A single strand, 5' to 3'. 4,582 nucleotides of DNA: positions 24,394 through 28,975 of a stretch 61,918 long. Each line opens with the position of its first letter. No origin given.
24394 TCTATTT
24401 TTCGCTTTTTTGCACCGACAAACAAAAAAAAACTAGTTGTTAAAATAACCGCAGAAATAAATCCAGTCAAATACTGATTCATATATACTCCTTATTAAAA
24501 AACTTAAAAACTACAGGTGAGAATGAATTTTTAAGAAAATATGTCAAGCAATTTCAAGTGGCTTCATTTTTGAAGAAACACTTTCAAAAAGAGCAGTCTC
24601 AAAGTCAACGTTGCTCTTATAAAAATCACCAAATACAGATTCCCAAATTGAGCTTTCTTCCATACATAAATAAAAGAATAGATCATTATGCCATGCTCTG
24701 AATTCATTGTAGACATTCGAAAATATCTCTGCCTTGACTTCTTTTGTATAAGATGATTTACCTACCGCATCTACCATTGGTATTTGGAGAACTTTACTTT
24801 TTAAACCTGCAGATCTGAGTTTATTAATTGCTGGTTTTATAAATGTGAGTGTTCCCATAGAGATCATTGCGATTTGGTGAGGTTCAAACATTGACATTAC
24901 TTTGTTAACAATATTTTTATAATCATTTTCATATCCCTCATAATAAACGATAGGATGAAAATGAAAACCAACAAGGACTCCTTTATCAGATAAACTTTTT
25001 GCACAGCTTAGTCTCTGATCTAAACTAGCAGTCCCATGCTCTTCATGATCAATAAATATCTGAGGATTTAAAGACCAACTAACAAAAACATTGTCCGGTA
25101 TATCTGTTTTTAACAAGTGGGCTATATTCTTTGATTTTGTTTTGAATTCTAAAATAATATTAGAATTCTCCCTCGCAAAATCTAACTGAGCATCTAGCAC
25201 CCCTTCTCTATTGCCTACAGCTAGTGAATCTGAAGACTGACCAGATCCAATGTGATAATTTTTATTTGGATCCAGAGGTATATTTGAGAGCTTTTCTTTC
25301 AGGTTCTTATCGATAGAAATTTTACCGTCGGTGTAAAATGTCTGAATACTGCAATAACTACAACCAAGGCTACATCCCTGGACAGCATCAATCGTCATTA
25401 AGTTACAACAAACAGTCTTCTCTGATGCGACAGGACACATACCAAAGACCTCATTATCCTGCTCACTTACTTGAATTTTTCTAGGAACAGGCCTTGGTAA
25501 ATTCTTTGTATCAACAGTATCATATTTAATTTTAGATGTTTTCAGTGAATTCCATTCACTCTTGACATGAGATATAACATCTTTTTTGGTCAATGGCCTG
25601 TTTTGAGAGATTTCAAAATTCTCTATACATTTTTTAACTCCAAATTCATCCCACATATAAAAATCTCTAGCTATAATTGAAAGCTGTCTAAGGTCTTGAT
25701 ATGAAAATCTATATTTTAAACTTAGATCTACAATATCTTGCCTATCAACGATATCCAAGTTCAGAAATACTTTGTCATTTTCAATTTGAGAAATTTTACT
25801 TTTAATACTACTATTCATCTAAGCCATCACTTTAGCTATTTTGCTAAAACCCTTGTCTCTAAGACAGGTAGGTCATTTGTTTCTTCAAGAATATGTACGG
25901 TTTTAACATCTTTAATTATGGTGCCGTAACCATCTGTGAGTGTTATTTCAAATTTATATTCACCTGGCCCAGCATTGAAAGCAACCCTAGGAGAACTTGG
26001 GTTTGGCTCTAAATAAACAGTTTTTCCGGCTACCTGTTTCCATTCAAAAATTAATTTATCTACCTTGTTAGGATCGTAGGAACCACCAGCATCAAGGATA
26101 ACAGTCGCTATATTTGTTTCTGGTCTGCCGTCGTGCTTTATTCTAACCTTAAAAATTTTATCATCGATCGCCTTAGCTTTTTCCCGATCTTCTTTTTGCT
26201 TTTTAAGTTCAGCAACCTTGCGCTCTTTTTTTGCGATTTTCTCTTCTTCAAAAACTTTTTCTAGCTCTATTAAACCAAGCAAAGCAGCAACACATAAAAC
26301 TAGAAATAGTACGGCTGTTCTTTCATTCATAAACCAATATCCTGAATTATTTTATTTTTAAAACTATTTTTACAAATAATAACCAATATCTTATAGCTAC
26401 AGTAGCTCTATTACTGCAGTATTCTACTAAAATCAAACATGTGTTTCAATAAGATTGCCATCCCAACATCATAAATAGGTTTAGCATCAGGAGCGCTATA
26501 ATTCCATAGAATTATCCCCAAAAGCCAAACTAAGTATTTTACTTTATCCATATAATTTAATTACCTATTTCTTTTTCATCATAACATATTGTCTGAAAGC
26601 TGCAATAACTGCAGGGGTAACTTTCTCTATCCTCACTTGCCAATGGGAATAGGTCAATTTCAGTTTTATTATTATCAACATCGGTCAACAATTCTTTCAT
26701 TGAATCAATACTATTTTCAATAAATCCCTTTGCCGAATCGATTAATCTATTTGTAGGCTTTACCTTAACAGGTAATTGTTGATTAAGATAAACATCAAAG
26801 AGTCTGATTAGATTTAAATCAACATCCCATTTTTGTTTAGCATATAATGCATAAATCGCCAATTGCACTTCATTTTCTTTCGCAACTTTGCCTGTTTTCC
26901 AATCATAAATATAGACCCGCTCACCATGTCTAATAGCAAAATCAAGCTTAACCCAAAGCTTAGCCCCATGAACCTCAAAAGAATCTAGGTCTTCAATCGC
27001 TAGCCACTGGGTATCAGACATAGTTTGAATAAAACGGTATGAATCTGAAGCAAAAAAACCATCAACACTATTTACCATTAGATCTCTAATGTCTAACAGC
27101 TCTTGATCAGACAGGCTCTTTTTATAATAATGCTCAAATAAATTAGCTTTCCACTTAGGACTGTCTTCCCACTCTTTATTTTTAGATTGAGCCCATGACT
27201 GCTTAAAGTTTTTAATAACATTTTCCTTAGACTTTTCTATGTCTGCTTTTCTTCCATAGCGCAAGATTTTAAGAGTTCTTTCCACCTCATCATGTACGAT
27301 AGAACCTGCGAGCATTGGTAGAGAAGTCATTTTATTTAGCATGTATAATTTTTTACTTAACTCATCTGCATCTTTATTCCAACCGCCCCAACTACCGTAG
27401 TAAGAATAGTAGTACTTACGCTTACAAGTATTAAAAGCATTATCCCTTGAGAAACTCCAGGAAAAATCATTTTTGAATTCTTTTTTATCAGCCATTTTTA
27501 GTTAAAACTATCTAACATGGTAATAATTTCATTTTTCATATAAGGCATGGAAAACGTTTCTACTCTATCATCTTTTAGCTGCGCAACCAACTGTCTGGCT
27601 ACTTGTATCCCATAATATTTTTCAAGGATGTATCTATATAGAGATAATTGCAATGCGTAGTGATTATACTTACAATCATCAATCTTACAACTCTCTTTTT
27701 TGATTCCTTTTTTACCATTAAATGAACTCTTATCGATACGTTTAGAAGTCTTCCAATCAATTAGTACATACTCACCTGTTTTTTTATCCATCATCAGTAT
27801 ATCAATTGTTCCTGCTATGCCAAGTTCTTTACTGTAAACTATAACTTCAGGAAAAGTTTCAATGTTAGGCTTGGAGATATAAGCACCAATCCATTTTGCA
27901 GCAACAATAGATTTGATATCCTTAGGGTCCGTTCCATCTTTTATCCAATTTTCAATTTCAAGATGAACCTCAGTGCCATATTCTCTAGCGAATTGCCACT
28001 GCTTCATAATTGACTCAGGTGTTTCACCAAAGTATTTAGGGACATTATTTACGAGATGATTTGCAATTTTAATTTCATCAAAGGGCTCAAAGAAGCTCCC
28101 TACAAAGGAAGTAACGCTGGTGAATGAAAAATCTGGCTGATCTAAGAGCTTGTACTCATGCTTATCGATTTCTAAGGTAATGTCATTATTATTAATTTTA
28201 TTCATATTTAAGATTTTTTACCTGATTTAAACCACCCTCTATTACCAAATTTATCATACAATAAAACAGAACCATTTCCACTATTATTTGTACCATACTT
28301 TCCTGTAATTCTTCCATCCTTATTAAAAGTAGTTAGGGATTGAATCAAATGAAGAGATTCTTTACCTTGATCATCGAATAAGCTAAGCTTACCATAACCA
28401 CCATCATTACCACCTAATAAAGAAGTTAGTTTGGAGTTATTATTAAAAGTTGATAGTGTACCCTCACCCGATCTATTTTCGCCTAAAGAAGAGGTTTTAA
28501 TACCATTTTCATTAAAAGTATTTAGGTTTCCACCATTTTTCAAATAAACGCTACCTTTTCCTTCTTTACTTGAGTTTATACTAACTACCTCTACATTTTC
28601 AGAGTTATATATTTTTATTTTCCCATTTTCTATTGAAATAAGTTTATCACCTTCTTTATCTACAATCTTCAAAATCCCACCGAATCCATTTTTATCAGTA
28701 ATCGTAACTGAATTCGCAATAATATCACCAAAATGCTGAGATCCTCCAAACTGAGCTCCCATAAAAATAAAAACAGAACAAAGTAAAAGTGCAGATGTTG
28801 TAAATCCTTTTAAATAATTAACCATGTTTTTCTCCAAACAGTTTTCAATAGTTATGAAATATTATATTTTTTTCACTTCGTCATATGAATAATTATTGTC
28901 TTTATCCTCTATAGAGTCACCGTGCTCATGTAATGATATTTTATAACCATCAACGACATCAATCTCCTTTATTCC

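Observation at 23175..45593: Five dispersed paralogs share an unusually conserved N-terminal M-x-x-Y-[FL]-x-G-[FI] hydrophobic anchor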

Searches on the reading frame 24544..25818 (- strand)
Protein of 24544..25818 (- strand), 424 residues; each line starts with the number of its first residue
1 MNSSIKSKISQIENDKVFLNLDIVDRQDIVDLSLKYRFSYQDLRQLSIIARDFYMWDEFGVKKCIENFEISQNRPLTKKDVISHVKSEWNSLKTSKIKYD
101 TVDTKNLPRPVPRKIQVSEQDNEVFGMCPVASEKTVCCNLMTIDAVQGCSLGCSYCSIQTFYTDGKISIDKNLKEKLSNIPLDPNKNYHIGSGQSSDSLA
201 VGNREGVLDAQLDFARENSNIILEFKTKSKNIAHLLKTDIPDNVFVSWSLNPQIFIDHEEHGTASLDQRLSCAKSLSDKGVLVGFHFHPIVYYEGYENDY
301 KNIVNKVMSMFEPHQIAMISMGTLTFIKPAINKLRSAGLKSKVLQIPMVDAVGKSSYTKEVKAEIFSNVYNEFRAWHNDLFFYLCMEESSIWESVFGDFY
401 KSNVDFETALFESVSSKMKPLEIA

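Call 36: search_protein_families(library=pfam, proteins=[window:24544-25818:-], max_evalue=0.01)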
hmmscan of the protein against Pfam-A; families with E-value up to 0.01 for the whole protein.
window:24544-25818:- (424 aa): 2 families
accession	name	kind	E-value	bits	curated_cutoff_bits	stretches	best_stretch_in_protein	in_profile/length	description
PF20903.3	SPL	-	1.1e-16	61.2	27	1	144-322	82-265/338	Spore photoproduct lyase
PF04055.27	Radical_SAM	-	0.0026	18.4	29.5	0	147-293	5-153/166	Radical SAM superfamily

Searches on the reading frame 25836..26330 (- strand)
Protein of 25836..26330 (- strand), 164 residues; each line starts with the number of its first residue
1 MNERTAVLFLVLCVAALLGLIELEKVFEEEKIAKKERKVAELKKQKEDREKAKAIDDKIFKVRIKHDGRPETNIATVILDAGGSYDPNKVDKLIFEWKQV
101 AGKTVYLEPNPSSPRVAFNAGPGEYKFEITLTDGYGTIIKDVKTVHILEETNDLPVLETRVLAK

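Call 36: search_protein_families(library=pfam, proteins=[window:25836-26330:-], max_evalue=0.01)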
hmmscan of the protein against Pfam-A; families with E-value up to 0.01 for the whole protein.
window:25836-26330:- (164 aa): 2 families
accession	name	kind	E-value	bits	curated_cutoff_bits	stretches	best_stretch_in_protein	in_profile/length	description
PF21027.3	Sde0182_C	-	0.0014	19.6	27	1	76-148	1-62/83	Cellulose-binding protein Sde0182, C-terminal domain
PF22352.2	K319L-like_PKD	-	0.0014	19.1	27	1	75-137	12-74/84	K319L-like, PKD domain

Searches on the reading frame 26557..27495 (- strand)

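Call 36: search_protein_families(library=pfam, proteins=[window:26557-27495:-], max_evalue=0.01)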
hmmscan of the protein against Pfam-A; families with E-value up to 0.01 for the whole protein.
window:26557-27495:- (312 aa): 2 families
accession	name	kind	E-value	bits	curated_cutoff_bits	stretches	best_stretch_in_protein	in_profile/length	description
PF12705.13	PDDEXK_1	-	8.1e-18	65.7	22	1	12-304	1-246/247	PD-(D/E)XK nuclease superfamily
PF10926.14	DUF2800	-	0.00035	20.3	21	1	125-225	68-166/368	Protein of unknown function (DUF2800)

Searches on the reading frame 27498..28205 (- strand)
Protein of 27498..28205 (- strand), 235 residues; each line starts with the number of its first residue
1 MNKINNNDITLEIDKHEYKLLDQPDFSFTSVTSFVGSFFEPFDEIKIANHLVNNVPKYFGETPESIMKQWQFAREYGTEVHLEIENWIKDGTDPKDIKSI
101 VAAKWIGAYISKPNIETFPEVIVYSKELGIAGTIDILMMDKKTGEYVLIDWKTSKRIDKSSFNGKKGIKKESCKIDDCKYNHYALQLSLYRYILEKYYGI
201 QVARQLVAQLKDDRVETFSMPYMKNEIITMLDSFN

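Call 36: search_protein_families(library=pfam, proteins=[window:27498-28205:-], max_evalue=0.01)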
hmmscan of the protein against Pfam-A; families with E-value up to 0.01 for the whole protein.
window:27498-28205:- (235 aa): 2 families
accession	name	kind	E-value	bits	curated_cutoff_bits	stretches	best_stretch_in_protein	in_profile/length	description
PF12705.13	PDDEXK_1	-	0.00012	22.5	22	1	127-212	118-191/247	PD-(D/E)XK nuclease superfamily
PF12684.13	DUF3799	-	0.0029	17.9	26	1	132-217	111-187/233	PDDEXK-like domain of unknown function (DUF3799)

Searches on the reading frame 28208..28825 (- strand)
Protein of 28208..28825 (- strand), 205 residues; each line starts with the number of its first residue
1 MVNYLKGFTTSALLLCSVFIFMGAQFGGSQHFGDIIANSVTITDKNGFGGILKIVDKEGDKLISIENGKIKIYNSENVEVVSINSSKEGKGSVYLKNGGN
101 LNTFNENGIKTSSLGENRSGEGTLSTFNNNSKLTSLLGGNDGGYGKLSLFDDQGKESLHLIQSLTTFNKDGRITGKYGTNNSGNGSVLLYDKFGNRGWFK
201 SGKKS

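Call 3: search_protein_families(library=pfam, proteins=[window:28208-28825:-], max_evalue=10)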
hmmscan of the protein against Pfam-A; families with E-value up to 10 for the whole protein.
window:28208-28825:- (205 aa): 1 family
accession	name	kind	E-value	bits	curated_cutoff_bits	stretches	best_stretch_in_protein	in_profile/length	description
PF10584.14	Proteasome_A_N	-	0.077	13.1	27.7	1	162-173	3-14/23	Proteasome subunit A N-terminal signature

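Call 4: search_protein_families(library=ncbifam, proteins=[window:28208-28825:-], max_evalue=10)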
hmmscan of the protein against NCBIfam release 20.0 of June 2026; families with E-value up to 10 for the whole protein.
window:28208-28825:- (205 aa): 1 family
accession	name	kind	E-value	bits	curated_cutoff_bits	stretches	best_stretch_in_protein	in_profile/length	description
NF002093.0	PRK00933.1-3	equivalog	0.062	13.3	171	1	40-85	49-91/161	rRNA maturation protein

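Call 28: find_homologous_proteins(query=window:28208-28825:-, max_evalue=0.1)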
Query window:28208-28825:- (205 aa): 25 proteins with E <= 0.1 among 248 candidates.
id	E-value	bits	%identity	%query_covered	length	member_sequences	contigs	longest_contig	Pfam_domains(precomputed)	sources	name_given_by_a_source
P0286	3.3e-118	411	96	100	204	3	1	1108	-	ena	-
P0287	4.0e-118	410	95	100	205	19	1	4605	-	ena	-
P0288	7.3e-118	410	95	100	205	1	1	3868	-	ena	-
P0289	6.3e-92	325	73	100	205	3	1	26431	-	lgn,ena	-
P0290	5.0e-91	322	71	100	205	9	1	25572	-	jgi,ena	jgi:hypothetical protein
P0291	1.6e-89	317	71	100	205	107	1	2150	-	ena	-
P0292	4.2e-87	309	68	100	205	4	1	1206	-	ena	-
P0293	8.4e-85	302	67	100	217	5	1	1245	-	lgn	-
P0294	2.6e-84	300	68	100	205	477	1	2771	-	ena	-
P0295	1.4e-74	268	72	86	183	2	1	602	-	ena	-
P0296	7.0e-72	260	59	100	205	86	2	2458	-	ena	-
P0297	8.8e-68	246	98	60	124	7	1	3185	-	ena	-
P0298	2.5e-67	245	56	100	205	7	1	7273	-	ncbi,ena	-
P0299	6.1e-67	243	95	62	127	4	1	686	-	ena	-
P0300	5.0e-66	240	56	100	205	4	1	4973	-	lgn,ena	-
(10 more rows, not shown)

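Call 34: predict_structure(alignment_id=A4)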
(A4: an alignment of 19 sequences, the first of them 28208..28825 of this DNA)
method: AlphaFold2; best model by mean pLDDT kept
length: 205 residues; sequences in the alignment: 19
mean_pLDDT: 74.3   pTM: 0.50
mean pLDDT of the five models: 74.3, 73.8, 69.9, 69.4, 68.9
residues with pLDDT >= 90: 31; 70-90: 93; 50-70: 70; < 50: 11
segments of 3 or more residues with pLDDT < 50: 27-31, 203-205
pLDDT, mean of each block of 10 residues (from residue 1): 77 78 52 53 60 86 87 91 86 87 91 84 88 84 74 81 63 61 60 59 43
secondary structure, 60 per line:
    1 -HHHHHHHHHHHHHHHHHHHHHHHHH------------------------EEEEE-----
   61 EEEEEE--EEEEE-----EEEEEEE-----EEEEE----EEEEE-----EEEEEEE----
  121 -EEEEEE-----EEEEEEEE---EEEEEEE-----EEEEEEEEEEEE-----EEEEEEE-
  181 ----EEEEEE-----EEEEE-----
elements in order: H2-26 E51-55 E61-66 E69-73 E79-85 E91-95 E100-104 E110-116 E122-127 E133-140 E144-150 E156-167 E173-179 E185-190 E196-200
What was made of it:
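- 28208..28825 (-): P3, 205 aa. N-terminal module, about 7 beta-hairpin repeats, and a C-terminal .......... end motif (28220-28276). AlphaFold2 gives helix 2-26 plus 14 strands, pLDDT 84-91 over residues 50-140 (call 34).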

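Call 37: fold_search(model_id=the predicted structure, library=pdb)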
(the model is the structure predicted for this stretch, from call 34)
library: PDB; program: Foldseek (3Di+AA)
matches with E <= 10: 930; with E <= 0.001: 34
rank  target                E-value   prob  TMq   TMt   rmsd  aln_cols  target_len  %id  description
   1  3cka_A                1.6e-05  1.00  0.29  0.20  14.2       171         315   20  The crystal structure of OspA mutant (released 2009-03-17)
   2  5z1o_A                2.2e-05  1.00  0.30  0.21  13.8       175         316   21  Crystal structure of an OspA mutant (released 2019-01-02)
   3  2fkj_A                2.6e-05  1.00  0.30  0.18  15.2       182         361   18  The crystal structure of engineered OspA (released 2006-11-21)
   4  9jsa_A                3.2e-05  1.00  0.30  0.21  13.4       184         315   19  CatPSAM-H8 (released 2025-10-01)
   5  8xwg                  3.7e-05  1.00  0.32  0.22  12.2       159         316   23  OspA variants for thioflavin-T binding (released 2024-11-27)
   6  7q97_A                3.8e-05  1.00  0.21  0.06  18.7       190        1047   13  Structure of the bacterial type VI secretion system effector RhsA. (released 2021-12-22)
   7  2oy7                  4.5e-05  1.00  0.31  0.22  13.4       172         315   19  The crystal structure of OspA mutant (released 2008-03-04)
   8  3eex_A                4.7e-05  1.00  0.32  0.23  13.8       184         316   21  The crystal structure of OspA mutant (released 2009-09-08)
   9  3cka_B                6.6e-05  1.00  0.28  0.19  14.2       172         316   21  The crystal structure of OspA mutant (released 2009-03-17)
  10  6kk9_B                7.0e-05  1.00  0.30  0.32  12.6       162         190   22  A Crystal structure of OspA mutant (released 2020-07-29)
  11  3ec5                  8.1e-05  1.00  0.31  0.22  13.2       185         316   18  The crystal structure of Thioflavin-T (ThT) binding OspA mutant (released 2009-02-03)
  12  2oy8                  8.9e-05  1.00  0.31  0.22  13.2       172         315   19  The crystal structure of OspA mutant (released 2008-03-04)
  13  6kk9_D                9.9e-05  1.00  0.31  0.33  12.5       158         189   21  A Crystal structure of OspA mutant (released 2020-07-29)
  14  2fkg                  1.1e-04  1.00  0.32  0.23  13.7       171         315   19  The Crystal Structure of Engineered OspA (released 2006-11-21)
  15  7pq5                  1.3e-04  0.99  0.14  0.05  18.4       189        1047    9  Photorhabdus laumondii T6SS-associated Rhs protein carrying the Tre23 toxin domain (released 2021-12-01)
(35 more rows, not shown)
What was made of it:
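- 28208..28825 (-): Foldseek matches OspA and RHS structures (call 37).
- On YD / RHS repeat proteins: OspA single-layer sheets score equally well (call 37).
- Closest known: YD/RHS repeats. Same: The predicted meander beta-sheet gives Foldseek hits to OspA variants and to RHS/Tc/teneurin shells at E about 1e-5 (call 37).
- Foldseek matches OspA single-layer sheets and RHS/YD shells at E about 1e-5 (call 37).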

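Call 38: search_solved_structures(query=A4, max_evalue=10, show_alignments=2)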
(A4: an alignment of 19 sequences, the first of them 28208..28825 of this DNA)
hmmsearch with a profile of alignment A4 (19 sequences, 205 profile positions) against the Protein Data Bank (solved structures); distinct sequences matched with E-value up to 10: 8.
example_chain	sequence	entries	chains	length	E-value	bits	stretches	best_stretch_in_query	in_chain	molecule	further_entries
1czd_A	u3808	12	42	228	0.0066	19.4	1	11-75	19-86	DNA POLYMERASE ACCESSORY PROTEIN G45 | DNA polymerase processivity component | Sliding clamp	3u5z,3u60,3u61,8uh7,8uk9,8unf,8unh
6drt_A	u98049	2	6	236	0.007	19.3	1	11-75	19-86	DNA polymerase clamp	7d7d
9rwm_A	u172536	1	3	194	0.15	14.9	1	107-197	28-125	A disintegrin and metalloproteinase with thrombospondin motifs 5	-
6fwv_A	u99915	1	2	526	0.28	14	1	65-194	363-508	Collagen Adhesion protein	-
9ik4_A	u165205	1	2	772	0.31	13.9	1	130-178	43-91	Phosphate transporter PHO1 homolog 1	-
9jf8_A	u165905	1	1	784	0.32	13.9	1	130-178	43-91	Phosphate transporter PHO1 homolog 1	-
1k8k_C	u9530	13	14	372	0.4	13.5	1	102-173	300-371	ARP2/3 COMPLEX 41 KDA SUBUNIT | Arp2/3 complex 41kDa subunit | Actin-related protein 2/3 complex subunit 1B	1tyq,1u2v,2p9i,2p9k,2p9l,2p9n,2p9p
3dxk_C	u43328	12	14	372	0.4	13.5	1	102-173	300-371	Actin-related protein 2/3 complex subunit 1B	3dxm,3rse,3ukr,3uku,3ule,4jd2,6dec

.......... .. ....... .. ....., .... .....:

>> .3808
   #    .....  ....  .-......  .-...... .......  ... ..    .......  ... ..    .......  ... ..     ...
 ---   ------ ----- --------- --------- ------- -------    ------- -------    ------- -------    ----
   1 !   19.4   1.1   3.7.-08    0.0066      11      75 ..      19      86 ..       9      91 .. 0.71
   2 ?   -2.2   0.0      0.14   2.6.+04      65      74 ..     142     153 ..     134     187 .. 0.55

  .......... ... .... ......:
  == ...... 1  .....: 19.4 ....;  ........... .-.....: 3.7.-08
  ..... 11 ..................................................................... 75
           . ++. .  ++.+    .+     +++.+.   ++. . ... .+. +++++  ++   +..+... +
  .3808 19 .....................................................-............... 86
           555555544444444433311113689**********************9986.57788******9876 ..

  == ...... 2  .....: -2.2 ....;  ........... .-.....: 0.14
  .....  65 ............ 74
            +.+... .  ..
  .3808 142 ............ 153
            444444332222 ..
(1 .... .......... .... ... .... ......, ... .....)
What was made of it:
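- Tried and rejected: A profile search of PDB sequences gave only a marginal T4 gp45 clamp hit (E=0.007), which I judge spurious (call 38).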

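Call 49: search_protein_families(library=phrogs, proteins=[window:28208-28825:-], max_evalue=0.1)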
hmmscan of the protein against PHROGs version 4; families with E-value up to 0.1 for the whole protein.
window:28208-28825:- (205 aa): 0 families
